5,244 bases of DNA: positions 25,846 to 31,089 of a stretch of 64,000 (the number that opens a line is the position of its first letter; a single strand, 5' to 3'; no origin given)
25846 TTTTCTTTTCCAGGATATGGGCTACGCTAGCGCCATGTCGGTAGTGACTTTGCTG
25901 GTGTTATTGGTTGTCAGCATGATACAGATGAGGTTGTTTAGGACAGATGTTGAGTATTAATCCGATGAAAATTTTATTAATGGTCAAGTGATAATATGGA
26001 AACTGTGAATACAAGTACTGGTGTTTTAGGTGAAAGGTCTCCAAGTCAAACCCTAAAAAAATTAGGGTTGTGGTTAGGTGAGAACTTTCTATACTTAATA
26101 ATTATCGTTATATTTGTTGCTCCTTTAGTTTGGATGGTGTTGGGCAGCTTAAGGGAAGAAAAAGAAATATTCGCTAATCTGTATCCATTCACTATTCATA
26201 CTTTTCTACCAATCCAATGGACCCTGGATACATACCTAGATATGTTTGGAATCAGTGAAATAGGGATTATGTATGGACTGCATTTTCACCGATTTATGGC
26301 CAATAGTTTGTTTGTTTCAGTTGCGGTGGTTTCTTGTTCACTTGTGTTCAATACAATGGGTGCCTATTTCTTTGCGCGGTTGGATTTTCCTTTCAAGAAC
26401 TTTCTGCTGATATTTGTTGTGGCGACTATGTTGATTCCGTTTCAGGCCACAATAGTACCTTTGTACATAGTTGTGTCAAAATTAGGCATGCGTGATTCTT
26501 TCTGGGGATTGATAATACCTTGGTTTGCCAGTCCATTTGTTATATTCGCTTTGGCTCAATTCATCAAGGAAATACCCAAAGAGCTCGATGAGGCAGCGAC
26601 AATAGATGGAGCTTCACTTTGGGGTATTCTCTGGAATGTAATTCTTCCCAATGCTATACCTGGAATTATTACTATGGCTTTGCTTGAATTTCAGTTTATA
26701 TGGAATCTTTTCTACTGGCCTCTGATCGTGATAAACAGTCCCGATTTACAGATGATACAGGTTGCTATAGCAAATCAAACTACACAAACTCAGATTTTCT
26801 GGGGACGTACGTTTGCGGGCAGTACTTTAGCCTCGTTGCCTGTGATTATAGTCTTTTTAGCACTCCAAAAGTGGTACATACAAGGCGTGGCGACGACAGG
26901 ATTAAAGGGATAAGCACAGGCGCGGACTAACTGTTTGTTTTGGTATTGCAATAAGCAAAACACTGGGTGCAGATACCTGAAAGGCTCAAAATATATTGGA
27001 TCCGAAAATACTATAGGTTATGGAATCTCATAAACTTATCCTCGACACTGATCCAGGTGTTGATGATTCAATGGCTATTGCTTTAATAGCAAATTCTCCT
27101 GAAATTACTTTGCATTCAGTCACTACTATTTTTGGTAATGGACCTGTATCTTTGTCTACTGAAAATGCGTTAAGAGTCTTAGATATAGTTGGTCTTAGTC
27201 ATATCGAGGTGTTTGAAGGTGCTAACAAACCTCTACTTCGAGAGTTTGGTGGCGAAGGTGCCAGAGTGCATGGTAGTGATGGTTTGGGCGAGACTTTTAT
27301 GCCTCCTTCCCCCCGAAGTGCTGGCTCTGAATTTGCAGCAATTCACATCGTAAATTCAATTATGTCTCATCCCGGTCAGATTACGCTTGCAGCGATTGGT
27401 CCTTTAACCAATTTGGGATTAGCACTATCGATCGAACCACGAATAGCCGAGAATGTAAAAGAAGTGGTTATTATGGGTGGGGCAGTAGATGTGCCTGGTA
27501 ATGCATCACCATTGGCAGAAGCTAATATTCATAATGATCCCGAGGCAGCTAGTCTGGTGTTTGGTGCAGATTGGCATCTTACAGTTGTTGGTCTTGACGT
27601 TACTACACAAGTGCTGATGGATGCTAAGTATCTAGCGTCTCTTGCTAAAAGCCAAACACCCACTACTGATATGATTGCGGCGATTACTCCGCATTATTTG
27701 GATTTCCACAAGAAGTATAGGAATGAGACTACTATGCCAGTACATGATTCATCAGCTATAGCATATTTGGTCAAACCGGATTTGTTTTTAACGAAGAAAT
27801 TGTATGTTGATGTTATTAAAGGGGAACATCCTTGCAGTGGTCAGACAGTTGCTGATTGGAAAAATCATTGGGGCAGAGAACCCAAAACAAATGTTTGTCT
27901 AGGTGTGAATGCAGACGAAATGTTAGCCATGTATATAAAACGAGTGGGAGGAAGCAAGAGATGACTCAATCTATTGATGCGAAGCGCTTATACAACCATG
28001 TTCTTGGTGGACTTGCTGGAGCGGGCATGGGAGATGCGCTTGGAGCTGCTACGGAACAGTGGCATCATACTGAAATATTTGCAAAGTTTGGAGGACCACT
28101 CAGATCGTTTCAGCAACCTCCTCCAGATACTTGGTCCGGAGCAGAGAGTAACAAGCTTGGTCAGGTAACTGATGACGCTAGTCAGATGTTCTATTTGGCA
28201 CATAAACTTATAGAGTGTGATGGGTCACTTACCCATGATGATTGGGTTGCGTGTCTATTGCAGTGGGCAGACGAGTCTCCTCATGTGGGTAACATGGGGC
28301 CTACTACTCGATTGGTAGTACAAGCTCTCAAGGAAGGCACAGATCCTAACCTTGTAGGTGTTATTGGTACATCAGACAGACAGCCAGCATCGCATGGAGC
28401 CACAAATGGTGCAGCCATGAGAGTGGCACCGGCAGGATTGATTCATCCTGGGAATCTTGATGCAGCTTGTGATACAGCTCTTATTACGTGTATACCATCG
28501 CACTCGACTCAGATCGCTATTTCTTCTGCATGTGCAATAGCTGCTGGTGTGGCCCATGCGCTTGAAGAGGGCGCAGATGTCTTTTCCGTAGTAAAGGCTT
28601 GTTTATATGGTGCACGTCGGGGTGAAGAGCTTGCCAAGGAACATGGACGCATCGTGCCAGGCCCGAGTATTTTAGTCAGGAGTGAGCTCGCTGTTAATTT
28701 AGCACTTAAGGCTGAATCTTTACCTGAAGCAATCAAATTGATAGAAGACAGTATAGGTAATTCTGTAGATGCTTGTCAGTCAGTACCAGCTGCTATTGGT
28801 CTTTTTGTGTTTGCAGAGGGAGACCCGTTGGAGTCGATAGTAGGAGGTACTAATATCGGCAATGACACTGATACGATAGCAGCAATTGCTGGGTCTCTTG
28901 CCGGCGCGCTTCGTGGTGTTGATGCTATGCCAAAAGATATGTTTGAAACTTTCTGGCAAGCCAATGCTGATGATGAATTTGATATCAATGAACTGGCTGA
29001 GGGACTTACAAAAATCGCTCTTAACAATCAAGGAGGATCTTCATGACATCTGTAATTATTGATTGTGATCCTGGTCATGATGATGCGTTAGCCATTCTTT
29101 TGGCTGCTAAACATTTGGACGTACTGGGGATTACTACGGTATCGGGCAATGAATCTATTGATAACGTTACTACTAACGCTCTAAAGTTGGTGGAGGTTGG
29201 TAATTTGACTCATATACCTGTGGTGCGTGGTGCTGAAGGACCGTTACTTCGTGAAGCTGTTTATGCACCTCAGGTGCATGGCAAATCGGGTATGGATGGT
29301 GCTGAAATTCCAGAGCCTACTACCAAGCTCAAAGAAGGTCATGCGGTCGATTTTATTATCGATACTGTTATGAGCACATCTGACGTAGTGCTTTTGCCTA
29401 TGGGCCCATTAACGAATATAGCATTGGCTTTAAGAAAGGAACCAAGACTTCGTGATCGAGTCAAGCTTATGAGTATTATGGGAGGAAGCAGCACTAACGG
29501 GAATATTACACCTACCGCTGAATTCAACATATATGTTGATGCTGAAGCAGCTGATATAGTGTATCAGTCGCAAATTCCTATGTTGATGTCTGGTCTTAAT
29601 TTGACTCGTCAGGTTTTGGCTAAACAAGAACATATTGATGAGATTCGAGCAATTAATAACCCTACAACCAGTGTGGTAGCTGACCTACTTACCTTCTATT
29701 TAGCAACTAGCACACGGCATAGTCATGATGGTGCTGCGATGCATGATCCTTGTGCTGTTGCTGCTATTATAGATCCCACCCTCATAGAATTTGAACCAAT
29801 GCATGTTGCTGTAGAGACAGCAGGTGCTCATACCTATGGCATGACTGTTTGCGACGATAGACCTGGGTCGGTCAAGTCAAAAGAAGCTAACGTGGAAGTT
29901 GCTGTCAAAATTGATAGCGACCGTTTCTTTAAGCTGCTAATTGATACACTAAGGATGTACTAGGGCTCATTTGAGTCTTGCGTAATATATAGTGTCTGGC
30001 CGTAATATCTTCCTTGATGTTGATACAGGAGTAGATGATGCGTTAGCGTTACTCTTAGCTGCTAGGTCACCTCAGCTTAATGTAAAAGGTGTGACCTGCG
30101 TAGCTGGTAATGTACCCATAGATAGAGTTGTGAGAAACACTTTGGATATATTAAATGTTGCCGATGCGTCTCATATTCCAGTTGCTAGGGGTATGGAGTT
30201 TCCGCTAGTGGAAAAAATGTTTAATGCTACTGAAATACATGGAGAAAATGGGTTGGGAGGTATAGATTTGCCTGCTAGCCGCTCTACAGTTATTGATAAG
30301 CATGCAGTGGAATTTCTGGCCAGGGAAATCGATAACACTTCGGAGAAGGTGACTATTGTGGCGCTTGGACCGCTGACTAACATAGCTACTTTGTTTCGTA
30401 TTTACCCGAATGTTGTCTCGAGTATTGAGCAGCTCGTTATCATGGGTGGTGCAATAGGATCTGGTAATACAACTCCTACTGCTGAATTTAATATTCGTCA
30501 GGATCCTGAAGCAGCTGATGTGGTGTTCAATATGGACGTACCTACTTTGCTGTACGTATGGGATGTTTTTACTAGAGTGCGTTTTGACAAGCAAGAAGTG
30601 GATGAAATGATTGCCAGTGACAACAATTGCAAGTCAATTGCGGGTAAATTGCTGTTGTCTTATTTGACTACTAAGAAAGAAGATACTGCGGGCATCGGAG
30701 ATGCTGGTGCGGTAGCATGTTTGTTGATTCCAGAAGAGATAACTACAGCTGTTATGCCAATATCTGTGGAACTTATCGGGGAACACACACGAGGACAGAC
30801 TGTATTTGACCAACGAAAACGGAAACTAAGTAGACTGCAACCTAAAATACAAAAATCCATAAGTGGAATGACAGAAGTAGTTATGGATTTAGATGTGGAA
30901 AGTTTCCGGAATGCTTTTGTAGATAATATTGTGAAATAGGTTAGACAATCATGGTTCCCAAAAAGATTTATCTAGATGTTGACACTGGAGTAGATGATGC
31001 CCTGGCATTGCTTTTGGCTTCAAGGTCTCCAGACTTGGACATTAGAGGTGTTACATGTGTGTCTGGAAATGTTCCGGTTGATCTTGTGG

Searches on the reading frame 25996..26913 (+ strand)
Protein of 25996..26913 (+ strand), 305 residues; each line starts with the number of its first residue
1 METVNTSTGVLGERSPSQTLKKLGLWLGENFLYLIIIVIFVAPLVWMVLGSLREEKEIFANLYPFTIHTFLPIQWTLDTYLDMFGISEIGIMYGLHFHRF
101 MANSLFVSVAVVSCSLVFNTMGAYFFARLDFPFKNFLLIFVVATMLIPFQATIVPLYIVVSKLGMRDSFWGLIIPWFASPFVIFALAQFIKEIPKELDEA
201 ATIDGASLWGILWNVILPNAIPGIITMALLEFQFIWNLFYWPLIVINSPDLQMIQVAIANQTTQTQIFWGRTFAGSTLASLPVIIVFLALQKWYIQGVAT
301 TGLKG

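Call 8: search_protein_families(library=pfam, proteins=[window:25996-26913:+])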
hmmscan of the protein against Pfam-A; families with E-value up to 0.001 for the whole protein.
window:25996-26913:+ (305 aa): 1 family
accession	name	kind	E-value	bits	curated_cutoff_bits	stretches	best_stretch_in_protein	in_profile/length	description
PF00528.27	BPD_transp_1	-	1.2e-22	81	26.4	1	123-298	5-182/184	Binding-protein-dependent transport system inner membrane component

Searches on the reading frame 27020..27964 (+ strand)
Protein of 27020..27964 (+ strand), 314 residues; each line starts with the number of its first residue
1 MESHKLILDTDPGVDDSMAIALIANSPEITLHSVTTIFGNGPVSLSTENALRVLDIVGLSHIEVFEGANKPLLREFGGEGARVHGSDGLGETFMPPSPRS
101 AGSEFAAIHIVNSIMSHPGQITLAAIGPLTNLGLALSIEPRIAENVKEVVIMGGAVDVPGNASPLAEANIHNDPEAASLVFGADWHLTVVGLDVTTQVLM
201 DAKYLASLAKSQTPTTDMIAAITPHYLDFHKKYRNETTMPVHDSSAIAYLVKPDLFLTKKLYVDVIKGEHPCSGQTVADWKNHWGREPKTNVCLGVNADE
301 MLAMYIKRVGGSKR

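Call 8: search_protein_families(library=pfam, proteins=[window:27020-27964:+])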
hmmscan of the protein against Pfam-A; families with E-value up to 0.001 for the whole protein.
window:27020-27964:+ (314 aa): 1 family
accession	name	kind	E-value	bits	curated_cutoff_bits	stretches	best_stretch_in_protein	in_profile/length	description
PF01156.24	IU_nuc_hydro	-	1.2e-89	301.4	34.2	1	6-301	1-295/297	Inosine-uridine preferring nucleoside hydrolase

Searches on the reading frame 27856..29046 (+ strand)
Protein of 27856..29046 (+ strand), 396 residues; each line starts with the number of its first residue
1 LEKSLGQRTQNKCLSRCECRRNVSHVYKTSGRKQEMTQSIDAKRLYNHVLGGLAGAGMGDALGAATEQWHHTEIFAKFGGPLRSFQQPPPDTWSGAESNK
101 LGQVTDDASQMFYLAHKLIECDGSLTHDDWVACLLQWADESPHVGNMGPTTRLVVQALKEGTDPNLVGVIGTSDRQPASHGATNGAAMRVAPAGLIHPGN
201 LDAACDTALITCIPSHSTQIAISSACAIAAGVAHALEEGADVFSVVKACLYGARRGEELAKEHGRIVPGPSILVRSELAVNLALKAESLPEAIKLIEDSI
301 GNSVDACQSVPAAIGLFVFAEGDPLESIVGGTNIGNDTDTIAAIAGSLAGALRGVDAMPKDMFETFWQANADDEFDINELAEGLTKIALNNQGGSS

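Call 8: search_protein_families(library=pfam, proteins=[window:27856-29046:+])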
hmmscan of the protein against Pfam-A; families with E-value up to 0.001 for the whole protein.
window:27856-29046:+ (396 aa): 1 family
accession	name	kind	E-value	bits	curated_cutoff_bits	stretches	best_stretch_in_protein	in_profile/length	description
PF03747.19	ADP_ribosyl_GH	-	1.4e-53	182.9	26.2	1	51-361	1-287/287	ADP-ribosylglycohydrolase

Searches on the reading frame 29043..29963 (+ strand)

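Call 9: search_protein_families(library=pfam, proteins=[window:29043-29963:+])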
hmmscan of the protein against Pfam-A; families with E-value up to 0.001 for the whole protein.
window:29043-29963:+ (306 aa): 1 family
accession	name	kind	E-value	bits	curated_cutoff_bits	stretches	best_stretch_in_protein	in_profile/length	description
PF01156.24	IU_nuc_hydro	-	9.6e-101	337.8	34.2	1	4-297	1-297/297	Inosine-uridine preferring nucleoside hydrolase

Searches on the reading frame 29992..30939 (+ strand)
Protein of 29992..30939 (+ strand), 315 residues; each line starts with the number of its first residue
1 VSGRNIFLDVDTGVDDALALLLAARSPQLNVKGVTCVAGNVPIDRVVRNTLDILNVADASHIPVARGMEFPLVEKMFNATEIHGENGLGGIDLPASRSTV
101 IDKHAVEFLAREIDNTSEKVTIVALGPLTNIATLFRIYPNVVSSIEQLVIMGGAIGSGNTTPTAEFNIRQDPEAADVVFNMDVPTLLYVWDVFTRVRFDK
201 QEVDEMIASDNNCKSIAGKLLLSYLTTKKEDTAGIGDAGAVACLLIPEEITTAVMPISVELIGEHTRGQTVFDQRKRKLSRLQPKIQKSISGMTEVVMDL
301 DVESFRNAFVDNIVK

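Call 9: search_protein_families(library=pfam, proteins=[window:29992-30939:+])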
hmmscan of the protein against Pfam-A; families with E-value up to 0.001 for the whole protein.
window:29992-30939:+ (315 aa): 1 family
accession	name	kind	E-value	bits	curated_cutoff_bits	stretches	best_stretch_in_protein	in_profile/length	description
PF01156.24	IU_nuc_hydro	-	4.2e-86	289.7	34.2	1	6-306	1-296/297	Inosine-uridine preferring nucleoside hydrolase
